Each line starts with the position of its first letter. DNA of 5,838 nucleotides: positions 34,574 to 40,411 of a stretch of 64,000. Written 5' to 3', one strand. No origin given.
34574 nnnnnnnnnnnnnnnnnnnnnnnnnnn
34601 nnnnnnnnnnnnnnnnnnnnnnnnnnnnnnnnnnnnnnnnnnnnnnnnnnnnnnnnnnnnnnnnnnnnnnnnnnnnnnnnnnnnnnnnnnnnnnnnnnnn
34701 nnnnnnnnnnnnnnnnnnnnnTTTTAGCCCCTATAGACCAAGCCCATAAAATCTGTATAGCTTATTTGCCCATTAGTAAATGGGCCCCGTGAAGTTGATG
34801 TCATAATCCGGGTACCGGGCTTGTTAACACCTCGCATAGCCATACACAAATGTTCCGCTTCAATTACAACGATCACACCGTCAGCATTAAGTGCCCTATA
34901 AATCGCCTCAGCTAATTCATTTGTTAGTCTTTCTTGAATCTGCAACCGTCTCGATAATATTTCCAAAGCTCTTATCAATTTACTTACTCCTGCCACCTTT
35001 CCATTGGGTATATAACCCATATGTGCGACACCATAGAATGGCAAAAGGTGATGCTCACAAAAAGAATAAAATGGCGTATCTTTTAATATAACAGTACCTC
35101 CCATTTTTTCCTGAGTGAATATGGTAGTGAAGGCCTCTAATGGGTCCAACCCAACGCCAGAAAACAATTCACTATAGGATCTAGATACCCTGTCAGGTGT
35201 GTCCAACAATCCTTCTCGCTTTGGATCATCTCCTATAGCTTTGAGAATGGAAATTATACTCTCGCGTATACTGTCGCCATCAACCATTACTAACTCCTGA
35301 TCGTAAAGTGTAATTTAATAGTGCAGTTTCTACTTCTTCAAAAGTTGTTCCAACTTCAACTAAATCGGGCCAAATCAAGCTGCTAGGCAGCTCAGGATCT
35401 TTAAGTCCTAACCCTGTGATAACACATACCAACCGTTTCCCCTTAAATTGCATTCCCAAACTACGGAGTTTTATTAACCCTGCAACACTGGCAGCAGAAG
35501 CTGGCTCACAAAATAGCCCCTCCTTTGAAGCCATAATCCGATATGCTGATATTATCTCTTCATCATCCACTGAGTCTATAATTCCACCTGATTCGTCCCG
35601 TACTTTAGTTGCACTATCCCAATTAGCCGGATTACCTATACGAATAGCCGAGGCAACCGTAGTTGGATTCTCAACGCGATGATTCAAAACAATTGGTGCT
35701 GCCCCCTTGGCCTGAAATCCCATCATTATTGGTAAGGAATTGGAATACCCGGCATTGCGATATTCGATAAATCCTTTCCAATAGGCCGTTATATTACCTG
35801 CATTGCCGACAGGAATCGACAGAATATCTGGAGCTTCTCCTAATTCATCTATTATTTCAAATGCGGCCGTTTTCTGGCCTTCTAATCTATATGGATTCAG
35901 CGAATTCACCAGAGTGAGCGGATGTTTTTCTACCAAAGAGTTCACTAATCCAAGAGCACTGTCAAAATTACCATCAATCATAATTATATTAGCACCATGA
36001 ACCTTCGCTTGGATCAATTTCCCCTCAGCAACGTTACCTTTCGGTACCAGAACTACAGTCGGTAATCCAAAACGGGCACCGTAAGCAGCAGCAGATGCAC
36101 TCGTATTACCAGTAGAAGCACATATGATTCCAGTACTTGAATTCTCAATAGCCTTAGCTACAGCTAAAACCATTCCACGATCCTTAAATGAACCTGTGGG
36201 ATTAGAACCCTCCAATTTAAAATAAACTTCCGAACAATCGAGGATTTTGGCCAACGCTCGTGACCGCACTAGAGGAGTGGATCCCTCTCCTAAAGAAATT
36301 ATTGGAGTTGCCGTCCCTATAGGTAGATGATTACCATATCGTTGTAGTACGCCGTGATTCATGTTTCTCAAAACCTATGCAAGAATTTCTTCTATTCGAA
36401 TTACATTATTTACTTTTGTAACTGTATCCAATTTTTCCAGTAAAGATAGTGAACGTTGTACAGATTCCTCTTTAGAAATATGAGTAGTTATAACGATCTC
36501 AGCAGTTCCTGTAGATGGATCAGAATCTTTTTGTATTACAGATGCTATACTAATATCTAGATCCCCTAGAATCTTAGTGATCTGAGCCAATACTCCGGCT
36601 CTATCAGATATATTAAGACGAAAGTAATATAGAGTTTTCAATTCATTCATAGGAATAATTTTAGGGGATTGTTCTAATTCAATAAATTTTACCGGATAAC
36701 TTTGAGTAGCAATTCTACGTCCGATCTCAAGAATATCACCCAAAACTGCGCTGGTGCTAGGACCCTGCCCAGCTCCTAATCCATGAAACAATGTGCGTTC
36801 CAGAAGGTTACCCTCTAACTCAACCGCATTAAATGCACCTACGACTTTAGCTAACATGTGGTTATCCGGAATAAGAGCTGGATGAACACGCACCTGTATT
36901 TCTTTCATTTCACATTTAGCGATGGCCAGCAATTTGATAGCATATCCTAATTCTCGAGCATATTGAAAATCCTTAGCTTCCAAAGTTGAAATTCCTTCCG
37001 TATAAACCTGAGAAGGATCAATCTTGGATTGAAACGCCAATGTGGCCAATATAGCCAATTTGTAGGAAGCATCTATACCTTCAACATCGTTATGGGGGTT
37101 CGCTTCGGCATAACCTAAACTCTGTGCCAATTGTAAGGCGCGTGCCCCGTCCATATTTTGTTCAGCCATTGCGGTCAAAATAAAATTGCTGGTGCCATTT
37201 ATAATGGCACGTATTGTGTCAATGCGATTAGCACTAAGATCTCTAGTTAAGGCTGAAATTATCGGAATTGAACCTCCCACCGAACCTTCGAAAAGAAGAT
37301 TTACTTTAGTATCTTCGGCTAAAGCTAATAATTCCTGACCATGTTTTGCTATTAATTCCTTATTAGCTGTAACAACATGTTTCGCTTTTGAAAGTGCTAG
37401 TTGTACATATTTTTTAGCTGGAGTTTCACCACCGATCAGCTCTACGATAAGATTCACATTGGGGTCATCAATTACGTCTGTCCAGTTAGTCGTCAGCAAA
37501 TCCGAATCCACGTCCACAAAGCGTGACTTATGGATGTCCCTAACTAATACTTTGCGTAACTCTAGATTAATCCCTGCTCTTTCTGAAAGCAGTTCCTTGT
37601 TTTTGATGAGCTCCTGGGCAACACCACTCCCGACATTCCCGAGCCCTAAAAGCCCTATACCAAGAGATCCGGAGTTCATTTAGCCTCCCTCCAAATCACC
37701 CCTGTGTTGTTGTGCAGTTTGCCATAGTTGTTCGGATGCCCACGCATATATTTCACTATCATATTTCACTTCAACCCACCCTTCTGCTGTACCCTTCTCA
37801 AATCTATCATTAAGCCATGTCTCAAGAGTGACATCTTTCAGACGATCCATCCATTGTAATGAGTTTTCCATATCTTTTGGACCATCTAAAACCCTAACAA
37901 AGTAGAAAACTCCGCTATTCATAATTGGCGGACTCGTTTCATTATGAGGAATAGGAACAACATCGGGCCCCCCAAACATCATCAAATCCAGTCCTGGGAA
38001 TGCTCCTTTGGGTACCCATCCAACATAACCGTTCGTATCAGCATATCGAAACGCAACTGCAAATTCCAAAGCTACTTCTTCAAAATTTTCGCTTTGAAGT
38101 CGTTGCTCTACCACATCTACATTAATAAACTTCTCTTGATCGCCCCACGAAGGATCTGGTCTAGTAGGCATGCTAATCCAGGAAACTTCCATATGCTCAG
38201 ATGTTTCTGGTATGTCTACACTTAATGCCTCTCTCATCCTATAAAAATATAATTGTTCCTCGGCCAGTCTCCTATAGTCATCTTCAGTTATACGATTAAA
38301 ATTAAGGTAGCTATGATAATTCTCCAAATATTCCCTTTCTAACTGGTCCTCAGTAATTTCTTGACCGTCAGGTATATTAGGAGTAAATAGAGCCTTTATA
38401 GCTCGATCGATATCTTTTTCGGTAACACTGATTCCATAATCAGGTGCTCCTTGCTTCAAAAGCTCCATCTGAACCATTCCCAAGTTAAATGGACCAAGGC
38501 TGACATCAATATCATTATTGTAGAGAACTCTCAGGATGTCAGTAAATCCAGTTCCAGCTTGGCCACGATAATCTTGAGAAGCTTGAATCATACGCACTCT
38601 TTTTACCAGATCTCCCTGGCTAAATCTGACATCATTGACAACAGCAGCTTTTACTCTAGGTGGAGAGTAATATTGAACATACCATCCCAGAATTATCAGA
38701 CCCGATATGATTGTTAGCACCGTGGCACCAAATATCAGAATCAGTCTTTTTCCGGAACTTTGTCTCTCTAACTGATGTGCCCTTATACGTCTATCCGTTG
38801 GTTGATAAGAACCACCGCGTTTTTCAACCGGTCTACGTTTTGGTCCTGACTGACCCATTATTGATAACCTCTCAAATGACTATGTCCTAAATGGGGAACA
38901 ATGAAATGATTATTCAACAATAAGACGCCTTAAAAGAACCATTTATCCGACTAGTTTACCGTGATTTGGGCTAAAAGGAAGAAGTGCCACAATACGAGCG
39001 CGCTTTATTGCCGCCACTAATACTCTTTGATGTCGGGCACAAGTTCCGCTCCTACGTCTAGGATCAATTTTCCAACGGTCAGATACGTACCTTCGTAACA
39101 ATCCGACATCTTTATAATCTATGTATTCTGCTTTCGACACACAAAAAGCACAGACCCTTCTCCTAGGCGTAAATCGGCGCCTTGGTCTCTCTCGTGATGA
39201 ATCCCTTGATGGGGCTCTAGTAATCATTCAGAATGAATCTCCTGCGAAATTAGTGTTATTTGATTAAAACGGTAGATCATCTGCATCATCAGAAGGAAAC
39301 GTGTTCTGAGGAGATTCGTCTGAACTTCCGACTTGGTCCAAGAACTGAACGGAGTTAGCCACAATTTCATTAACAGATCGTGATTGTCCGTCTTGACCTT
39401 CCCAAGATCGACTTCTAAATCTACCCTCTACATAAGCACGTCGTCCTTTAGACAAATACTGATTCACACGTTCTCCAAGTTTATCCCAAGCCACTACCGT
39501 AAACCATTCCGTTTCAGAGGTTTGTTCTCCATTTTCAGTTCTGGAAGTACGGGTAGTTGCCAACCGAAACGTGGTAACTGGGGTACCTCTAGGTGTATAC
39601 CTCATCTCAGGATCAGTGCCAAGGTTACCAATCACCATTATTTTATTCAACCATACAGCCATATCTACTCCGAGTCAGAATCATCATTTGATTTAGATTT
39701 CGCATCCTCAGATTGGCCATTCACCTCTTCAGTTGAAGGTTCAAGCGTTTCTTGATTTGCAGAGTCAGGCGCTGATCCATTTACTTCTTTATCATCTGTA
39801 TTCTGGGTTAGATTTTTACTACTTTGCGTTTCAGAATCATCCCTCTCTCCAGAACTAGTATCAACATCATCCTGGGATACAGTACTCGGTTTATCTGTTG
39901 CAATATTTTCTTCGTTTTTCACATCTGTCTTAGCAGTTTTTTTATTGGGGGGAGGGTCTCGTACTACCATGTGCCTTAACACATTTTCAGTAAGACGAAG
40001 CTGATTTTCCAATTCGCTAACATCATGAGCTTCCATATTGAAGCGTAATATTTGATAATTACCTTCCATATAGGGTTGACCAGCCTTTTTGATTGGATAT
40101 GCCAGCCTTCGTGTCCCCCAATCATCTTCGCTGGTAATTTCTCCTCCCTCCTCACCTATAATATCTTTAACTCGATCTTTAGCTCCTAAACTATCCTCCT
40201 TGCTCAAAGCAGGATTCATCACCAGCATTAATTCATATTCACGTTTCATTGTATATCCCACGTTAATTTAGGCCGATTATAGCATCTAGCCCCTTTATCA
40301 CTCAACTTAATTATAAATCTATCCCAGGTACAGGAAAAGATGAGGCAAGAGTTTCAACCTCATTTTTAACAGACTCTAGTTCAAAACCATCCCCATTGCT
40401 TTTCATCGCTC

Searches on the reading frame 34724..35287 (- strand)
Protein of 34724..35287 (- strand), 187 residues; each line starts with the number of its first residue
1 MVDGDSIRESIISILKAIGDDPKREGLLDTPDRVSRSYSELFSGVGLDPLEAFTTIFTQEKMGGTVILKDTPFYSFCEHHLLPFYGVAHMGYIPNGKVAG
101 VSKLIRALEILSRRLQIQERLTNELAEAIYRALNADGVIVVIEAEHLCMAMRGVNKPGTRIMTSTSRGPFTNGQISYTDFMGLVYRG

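Call 111: search_protein_families(library=pfam, proteins=[window:34724-35287:-], max_evalue=0.00001)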
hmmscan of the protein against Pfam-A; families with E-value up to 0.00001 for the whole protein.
window:34724-35287:- (187 aa): 1 family
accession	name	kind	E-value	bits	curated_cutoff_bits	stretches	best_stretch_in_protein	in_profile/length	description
PF01227.27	GTP_cyclohydroI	-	4.3e-64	215.7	27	1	8-182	2-176/179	GTP cyclohydrolase I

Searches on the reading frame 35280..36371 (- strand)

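Call 96: search_protein_families(library=pfam, proteins=[window:35280-36371:-], max_evalue=0.00001)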
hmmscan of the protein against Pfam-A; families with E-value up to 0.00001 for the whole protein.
window:35280-36371:- (363 aa): 1 family
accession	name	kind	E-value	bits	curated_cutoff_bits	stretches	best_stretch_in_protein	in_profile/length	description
PF00291.31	PALP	-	1.5e-71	241.6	35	1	25-320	1-295/295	Pyridoxal-phosphate dependent enzyme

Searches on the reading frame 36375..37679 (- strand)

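Call 96: search_protein_families(library=pfam, proteins=[window:36375-37679:-], max_evalue=0.00001)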
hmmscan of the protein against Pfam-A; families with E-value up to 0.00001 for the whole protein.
window:36375-37679:- (434 aa): 4 families
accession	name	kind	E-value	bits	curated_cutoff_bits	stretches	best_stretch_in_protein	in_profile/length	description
PF00742.24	Homoserine_dh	-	1.4e-57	194.7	22.9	1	139-317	1-173/173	Homoserine dehydrogenase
PF03447.22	NAD_binding_3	-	1.3e-19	71.4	24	1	12-131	1-116/116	Homoserine dehydrogenase, NAD binding domain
PF01842.31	ACT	-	5.7e-10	39.2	27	1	358-417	8-64/66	ACT domain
PF13291.12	ACT_4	-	1e-05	26.6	27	0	354-423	10-78/80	ACT domain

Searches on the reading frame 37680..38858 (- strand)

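Call 96: search_protein_families(library=pfam, proteins=[window:37680-38858:-], max_evalue=0.00001)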
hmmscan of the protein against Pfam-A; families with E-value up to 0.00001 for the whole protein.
window:37680-38858:- (392 aa): 1 family
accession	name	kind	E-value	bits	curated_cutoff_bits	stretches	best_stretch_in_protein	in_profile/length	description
PF13624.11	SurA_N_3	-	7.4e-08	32.8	27.2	1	44-205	16-158/162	SurA-like N-terminal domain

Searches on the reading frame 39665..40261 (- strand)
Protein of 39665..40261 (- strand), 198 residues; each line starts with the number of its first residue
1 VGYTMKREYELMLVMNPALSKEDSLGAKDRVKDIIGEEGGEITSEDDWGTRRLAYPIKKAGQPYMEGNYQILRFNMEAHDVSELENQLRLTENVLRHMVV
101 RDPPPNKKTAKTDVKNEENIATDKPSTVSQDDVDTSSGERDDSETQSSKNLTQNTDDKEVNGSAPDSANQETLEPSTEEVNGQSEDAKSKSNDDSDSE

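Call 111: search_protein_families(library=pfam, proteins=[window:39665-40261:-], max_evalue=0.00001)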
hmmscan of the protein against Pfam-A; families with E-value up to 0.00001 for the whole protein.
window:39665-40261:- (198 aa): 1 family
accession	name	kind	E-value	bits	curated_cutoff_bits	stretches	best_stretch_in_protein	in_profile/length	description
PF01250.22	Ribosomal_S6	-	2.8e-27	95.2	27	1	8-101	1-90/90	Ribosomal protein S6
